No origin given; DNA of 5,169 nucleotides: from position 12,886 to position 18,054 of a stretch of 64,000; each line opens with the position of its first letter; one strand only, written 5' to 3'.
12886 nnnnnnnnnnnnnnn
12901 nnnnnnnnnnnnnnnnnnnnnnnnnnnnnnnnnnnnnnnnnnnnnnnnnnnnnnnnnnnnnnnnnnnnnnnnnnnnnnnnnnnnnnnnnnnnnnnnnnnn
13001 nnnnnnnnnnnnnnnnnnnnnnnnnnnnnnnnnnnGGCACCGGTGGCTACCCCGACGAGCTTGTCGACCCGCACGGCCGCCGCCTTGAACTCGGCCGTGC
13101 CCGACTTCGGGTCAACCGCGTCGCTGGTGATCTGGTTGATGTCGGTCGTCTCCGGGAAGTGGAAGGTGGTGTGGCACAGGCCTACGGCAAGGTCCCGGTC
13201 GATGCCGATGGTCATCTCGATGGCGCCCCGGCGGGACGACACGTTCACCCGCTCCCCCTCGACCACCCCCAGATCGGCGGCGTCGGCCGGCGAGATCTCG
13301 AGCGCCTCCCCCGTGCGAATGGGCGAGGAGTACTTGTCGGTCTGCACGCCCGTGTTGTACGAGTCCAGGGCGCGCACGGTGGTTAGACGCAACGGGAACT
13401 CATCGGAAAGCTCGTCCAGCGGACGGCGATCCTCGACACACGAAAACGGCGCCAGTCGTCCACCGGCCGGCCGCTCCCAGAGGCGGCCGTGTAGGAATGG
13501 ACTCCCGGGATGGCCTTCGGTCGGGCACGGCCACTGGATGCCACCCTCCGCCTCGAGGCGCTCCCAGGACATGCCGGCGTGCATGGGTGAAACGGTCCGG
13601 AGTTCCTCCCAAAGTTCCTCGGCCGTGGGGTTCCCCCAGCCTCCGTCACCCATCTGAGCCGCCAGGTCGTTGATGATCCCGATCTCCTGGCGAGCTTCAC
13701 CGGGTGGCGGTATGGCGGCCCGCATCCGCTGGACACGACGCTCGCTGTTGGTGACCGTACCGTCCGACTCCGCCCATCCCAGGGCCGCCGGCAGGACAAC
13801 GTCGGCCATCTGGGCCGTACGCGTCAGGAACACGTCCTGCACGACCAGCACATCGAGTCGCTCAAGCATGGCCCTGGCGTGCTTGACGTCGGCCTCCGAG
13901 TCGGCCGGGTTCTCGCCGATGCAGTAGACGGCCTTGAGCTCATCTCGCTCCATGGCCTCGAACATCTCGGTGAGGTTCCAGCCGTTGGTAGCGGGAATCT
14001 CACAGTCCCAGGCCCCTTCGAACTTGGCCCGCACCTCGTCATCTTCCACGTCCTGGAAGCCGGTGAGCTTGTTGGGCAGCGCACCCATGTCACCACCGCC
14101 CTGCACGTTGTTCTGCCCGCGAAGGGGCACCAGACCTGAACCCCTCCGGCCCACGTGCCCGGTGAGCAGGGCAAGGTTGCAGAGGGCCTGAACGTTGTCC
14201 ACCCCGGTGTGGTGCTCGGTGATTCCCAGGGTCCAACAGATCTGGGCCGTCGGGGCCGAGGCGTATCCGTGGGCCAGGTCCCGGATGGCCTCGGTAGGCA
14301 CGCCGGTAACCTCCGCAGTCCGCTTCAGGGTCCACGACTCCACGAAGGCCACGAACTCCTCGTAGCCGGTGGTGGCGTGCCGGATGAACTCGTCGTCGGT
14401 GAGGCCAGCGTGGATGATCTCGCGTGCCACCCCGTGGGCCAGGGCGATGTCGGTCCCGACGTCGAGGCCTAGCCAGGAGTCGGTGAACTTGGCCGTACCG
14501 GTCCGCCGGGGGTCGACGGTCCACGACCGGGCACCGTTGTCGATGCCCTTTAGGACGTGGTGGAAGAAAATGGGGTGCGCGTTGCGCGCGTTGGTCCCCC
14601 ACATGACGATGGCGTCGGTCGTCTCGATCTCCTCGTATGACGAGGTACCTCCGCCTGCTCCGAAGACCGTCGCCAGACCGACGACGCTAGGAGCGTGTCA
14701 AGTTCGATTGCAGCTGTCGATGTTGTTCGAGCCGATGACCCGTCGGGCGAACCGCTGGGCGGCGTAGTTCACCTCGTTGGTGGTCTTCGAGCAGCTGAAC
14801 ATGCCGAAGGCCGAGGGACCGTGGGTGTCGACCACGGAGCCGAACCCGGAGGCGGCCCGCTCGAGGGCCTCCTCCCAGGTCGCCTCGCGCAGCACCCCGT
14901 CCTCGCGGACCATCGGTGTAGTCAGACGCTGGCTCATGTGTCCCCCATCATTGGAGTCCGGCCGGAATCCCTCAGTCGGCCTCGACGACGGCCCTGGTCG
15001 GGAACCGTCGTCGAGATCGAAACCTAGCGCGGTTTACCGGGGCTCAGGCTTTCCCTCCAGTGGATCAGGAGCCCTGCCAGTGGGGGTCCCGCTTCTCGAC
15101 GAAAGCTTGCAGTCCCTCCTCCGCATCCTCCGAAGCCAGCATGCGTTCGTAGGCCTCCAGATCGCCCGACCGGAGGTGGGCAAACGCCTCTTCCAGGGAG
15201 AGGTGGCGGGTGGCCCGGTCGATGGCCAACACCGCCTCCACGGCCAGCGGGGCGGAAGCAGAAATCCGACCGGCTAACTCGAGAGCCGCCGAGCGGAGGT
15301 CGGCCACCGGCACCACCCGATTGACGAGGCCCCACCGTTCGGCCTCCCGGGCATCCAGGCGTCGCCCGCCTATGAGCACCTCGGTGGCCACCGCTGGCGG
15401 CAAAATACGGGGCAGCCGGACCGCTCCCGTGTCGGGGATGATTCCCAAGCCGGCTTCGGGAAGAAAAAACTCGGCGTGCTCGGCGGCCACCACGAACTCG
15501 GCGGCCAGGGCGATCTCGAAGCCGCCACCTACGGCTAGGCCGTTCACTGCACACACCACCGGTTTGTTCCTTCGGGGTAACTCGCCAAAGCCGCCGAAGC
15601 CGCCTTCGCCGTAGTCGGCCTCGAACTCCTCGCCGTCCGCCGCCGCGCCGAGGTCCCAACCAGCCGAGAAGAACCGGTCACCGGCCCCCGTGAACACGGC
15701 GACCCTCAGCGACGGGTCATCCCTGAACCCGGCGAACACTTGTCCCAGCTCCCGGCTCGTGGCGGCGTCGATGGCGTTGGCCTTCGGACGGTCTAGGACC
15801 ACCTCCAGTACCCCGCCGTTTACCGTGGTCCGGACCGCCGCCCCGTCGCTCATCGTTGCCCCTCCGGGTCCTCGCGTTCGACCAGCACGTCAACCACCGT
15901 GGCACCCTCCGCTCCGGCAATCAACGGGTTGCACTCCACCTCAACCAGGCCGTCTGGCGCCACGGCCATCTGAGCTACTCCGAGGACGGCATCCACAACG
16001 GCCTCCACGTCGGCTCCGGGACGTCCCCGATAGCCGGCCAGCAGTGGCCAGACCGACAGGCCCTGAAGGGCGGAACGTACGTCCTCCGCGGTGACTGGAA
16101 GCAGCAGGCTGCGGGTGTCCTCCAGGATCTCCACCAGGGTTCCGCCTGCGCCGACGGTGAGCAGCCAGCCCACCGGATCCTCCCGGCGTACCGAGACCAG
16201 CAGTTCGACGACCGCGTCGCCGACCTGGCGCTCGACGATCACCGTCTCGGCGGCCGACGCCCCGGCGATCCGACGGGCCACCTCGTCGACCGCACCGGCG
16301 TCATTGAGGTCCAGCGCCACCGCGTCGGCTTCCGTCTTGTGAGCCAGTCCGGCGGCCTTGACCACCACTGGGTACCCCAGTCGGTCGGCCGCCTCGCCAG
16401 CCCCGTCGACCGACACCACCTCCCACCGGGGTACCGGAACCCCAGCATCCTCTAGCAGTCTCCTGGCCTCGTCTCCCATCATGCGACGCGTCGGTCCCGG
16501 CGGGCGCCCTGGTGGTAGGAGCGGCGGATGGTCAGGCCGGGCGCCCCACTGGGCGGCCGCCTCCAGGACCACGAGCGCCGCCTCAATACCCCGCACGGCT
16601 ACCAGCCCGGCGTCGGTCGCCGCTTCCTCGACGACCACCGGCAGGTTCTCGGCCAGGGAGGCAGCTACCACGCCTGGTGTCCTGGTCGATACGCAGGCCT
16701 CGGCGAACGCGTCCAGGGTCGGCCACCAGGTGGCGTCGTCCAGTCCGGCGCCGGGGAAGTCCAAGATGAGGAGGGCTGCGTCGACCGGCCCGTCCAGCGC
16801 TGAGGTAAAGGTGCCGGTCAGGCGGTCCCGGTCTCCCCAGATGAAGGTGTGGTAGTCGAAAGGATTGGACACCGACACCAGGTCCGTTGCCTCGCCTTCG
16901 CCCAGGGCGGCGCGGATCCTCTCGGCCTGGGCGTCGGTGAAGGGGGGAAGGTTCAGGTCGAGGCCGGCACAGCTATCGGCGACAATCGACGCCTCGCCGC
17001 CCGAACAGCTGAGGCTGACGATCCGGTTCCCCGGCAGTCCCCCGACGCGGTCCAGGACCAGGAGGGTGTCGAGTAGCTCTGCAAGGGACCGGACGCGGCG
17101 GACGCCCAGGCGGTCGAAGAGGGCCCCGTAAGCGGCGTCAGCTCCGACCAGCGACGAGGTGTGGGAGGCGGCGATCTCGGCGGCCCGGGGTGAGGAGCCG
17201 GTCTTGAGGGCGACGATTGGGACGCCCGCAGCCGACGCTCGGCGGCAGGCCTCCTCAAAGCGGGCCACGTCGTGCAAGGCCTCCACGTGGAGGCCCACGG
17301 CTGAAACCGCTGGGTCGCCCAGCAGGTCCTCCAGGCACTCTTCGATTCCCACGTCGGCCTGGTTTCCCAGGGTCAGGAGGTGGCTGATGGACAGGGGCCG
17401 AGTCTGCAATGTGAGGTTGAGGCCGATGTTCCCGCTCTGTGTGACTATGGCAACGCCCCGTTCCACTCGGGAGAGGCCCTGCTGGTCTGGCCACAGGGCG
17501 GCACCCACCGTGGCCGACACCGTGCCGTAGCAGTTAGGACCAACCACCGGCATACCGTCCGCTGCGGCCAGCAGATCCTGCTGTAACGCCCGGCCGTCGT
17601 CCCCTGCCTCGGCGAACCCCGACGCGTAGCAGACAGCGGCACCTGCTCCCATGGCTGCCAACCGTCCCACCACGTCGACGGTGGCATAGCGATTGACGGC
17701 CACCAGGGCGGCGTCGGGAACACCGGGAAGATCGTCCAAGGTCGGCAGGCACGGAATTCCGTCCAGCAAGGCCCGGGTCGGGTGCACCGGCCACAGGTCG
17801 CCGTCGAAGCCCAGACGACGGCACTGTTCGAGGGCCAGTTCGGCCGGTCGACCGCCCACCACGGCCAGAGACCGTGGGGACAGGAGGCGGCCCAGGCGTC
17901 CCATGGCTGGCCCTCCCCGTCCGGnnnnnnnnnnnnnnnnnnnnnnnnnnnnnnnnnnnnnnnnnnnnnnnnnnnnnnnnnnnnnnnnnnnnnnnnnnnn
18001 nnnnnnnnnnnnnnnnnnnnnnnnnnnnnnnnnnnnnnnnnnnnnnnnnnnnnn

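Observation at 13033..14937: Formate dehydrogenase catalytic subunit is a selenoprotein: in-frame TGA with a SECIS-like hairpin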

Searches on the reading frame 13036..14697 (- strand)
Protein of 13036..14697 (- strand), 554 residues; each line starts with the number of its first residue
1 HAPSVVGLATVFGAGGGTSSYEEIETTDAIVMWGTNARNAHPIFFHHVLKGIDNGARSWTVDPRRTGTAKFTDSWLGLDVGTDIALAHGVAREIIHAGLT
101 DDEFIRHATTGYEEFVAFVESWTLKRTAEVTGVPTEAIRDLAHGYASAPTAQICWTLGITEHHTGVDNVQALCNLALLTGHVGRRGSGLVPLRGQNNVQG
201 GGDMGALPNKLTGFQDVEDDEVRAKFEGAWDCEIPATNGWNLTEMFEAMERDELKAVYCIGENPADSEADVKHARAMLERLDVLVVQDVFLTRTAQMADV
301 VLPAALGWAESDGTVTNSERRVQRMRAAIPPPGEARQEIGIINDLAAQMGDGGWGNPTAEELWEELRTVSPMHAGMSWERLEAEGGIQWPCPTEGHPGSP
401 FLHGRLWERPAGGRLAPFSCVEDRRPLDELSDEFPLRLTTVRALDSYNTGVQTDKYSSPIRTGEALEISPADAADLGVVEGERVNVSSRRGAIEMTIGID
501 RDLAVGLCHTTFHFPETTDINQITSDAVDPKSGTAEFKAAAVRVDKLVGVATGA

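Call 7: search_protein_families(library=pfam, proteins=[window:13036-14697:-])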
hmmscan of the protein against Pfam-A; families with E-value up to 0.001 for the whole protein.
window:13036-14697:- (554 aa): 2 families
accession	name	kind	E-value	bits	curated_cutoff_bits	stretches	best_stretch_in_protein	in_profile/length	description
PF00384.28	Molybdopterin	-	3.5e-50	171.5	24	1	18-347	99-352/353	Molybdopterin oxidoreductase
PF01568.27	Molydop_binding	-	2.4e-22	79.5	26.8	1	436-540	1-109/110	Molydopterin dinucleotide binding domain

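Call 11: find_related_loci(query=window:13036-14697:-, collection=genome_contigs, flank=10000)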
Query window:13036-14697:- (554 aa) in genome_contigs; peptide patterns used: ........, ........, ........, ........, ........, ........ (x = any residue, [..] = any of these).
600 stretches matched a pattern (row limit reached: there are more); 559 encode a relative of the query (tblastn E <= 1e-3); the best 80 are kept; 80 distinct loci.
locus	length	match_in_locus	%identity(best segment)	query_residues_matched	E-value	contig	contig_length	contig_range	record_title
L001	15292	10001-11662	98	1-554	0e+0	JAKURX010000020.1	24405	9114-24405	MAG: Acidimicrobiales bacterium isolate ALOHA_A2.5_66 A2.5-Microtrichales-14_20, whole genome shotgun sequence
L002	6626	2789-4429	88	1-547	0e+0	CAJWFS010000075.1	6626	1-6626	MAG TPA_asm: uncultured Acidimicrobiaceae bacterium isolate ERR599159_bin.18_MetaBAT_v2.12.1_MAG genome assembly, contig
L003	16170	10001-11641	88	1-547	0e+0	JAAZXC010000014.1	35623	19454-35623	MAG: Acidimicrobiales bacterium isolate bin111s NODE_14_length_35623_cov_4.754287, whole genome shotgun sequence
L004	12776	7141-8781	87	1-547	0e+0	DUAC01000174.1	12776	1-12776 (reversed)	MAG TPA_asm: Acidimicrobiia bacterium isolate UWMA-0264 NODE_6472_length_12776_cov_1.592885, whole genome shotgun sequen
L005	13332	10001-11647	86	1-549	0e+0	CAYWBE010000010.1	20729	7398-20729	MAG TPA_asm: uncultured Candidatus Microthrix sp. isolate SRP077602_co11_57 genome assembly, contig: NODE_2428_length_20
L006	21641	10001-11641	84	1-547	0e+0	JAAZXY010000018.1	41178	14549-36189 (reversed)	MAG: Acidimicrobiales bacterium isolate bin26s NODE_18_length_41178_cov_14.735866, whole genome shotgun sequence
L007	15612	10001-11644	84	1-548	0e+0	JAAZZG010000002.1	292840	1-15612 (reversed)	MAG: Acidimicrobiales bacterium isolate bin95s NODE_2_length_292840_cov_44.627676, whole genome shotgun sequence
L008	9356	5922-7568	78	1-549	0e+0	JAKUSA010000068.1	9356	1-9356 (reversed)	MAG: Acidimicrobiales bacterium isolate ALOHA_A2.5_69 A2.5-Microtrichales-17_68, whole genome shotgun sequence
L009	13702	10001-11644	78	1-548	0e+0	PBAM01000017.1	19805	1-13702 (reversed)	MAG: Acidimicrobiaceae bacterium isolate SP49 50933, whole genome shotgun sequence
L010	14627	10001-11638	78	1-547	0e+0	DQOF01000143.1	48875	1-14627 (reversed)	MAG TPA_asm: Acidimicrobiia bacterium isolate SZUA-1145 k95_487196, whole genome shotgun sequence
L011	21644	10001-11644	76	1-548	0e+0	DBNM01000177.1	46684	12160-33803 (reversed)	MAG TPA_asm: Candidatus Microthrix sp. UBA672 UBA672_contig_6000, whole genome shotgun sequence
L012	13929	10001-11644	76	1-548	0e+0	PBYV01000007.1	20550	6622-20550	MAG: Acidimicrobiaceae bacterium isolate NP20 48174, whole genome shotgun sequence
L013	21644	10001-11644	76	1-548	0e+0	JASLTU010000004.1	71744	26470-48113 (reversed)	MAG: Acidimicrobiales bacterium isolate ETNP14_MAG_7 NODE_4_length_71744_cov_4.781866, whole genome shotgun sequence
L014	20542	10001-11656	73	1-552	0e+0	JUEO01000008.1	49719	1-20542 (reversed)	MAG: marine actinobacterium MedAcidi-G2B MedDCM-JULCOM-C133, whole genome shotgun sequence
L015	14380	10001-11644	68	1-548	0e+0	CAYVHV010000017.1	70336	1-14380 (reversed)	MAG TPA_asm: uncultured Acidimicrobiales bacterium isolate SRP114822_co2_99 genome assembly, contig: NODE_295_length_703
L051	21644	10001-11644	66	1-547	0e+0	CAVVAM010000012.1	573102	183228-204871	MAG: uncultured Acidimicrobiaceae bacterium isolate MFD09779.bin.1.243 genome assembly, contig: contig_6456, whole genom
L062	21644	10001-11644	66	1-547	0e+0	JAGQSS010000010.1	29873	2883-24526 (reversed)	MAG: Ilumatobacter sp. isolate HKST-UBA13 NODE_10_length_29873_cov_8.671231, whole genome shotgun sequence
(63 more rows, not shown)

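Call 57: search_protein_families(library=pfam, proteins=[L062:7727-9997:+, L051:9170-9997:+], max_evalue=0.01)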
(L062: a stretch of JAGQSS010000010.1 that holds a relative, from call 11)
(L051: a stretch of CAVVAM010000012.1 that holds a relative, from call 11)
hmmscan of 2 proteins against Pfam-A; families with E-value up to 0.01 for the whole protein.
L062:7727-9997:+ (757 aa): 1 family
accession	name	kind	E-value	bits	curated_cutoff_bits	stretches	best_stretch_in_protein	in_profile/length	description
PF00384.28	Molybdopterin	-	1.1e-08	34.9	24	1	682-756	1-80/353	Molybdopterin oxidoreductase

L051:9170-9997:+ (276 aa): 1 family
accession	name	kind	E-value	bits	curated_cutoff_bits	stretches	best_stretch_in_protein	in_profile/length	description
PF00384.28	Molybdopterin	-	7.1e-11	42.2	24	1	201-275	1-80/353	Molybdopterin oxidoreductase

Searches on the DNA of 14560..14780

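Call 28: search_rna_families(source=window, start=14560, end=14780, threshold=evalue, max_evalue=10, show_alignments=3)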
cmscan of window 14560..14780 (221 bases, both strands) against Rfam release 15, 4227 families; matches with E-value up to 10: 3.
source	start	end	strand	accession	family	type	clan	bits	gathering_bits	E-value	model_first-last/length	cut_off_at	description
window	14622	14650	-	RF03535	TEG147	Cis-reg;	-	14.8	56.1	3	18-46/60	no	Staphylococcus aureus small RNA TEG147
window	14609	14676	+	RF03324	mir-1288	Gene; miRNA;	-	14.6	70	2.5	1-74/74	no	mir-1288 microRNA precursor family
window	14714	14780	+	RF02735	Sernc350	Gene; antisense;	-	13.2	50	0.21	1-70/513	3'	Saccharopolyspora sRNA 350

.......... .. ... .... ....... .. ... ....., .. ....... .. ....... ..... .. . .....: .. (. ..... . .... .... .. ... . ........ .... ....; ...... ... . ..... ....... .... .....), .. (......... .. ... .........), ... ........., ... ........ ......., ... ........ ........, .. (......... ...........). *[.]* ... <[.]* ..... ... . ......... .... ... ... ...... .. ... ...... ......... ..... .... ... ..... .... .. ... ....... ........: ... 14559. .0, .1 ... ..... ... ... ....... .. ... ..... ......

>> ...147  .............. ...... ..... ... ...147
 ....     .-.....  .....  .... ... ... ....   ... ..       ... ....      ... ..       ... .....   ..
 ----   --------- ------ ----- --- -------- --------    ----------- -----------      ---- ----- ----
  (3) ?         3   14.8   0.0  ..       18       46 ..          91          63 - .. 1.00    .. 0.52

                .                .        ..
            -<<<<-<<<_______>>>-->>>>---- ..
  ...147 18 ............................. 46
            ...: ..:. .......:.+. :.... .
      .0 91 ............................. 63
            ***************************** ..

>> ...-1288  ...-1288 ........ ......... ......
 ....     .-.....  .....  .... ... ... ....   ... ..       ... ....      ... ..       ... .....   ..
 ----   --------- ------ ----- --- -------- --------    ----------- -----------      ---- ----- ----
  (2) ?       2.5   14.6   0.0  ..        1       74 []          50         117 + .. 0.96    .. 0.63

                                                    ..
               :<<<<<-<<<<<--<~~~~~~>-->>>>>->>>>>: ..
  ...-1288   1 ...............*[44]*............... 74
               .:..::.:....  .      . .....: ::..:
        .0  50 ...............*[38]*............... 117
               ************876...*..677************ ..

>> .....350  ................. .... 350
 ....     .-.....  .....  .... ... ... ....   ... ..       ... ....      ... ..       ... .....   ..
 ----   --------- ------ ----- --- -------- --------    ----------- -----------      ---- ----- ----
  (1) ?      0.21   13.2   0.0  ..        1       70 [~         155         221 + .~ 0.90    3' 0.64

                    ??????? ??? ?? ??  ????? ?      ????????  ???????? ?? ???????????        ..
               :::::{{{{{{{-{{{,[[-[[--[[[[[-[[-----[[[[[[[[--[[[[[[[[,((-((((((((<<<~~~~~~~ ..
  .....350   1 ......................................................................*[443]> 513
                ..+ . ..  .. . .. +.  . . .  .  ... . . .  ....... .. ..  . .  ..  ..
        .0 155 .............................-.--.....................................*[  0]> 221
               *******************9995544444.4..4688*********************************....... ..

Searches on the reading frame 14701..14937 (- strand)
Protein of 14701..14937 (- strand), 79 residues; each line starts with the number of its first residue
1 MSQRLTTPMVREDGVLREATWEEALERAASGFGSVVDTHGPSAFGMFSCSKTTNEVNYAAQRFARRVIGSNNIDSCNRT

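Call 7: search_protein_families(library=pfam, proteins=[window:14701-14937:-])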
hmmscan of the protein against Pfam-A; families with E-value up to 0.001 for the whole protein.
window:14701-14937:- (79 aa): 1 family
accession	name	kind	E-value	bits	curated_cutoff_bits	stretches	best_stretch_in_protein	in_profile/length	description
PF00384.28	Molybdopterin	-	1.1e-13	51.4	24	1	4-78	1-80/353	Molybdopterin oxidoreductase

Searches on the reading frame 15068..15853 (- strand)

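Call 7: search_protein_families(library=pfam, proteins=[window:15068-15853:-])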
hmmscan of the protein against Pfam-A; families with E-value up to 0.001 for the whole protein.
window:15068-15853:- (262 aa): 2 families
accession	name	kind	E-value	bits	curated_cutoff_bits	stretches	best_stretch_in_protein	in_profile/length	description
PF00378.25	ECH_1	-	5.5e-63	213.1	27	1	12-261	3-250/251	Enoyl-CoA hydratase/isomerase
PF16113.10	ECH_2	-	5.4e-29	102.2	27.2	1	18-192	4-183/335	Enoyl-CoA hydratase/isomerase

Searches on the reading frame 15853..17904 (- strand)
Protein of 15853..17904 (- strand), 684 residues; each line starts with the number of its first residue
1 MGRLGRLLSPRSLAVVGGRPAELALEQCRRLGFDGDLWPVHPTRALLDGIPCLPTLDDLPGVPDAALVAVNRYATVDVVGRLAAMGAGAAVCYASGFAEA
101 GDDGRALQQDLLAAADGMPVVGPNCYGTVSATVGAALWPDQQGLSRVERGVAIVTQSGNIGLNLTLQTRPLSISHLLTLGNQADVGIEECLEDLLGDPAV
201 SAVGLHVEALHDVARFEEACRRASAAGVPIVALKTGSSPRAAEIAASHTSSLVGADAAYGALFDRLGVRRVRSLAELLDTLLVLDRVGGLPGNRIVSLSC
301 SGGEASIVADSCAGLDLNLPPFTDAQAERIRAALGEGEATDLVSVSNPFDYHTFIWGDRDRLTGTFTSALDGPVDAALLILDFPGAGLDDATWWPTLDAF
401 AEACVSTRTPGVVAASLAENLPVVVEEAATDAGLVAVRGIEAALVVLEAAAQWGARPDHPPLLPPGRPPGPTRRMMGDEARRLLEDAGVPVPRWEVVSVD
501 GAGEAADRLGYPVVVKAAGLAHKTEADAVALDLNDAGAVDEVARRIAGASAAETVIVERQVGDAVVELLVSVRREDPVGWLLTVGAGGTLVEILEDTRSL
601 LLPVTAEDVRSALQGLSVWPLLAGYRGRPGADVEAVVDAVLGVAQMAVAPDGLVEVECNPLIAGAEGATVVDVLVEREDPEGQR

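Call 7: search_protein_families(library=pfam, proteins=[window:15853-17904:-])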
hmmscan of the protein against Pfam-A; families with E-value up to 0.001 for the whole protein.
window:15853-17904:- (684 aa): 3 families
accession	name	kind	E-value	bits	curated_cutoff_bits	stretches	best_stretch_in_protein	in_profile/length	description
PF13549.11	ATP-grasp_5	-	4.4e-40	137.8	27.6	1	475-675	10-219/221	ATP-grasp domain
PF13607.11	Succ_CoA_lig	-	1.4e-34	119.2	27.4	1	150-283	3-137/138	Succinyl-CoA ligase like flavodoxin domain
PF13380.12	CoA_binding_2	-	9.5e-14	52.3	22.8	1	11-128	1-113/116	CoA binding domain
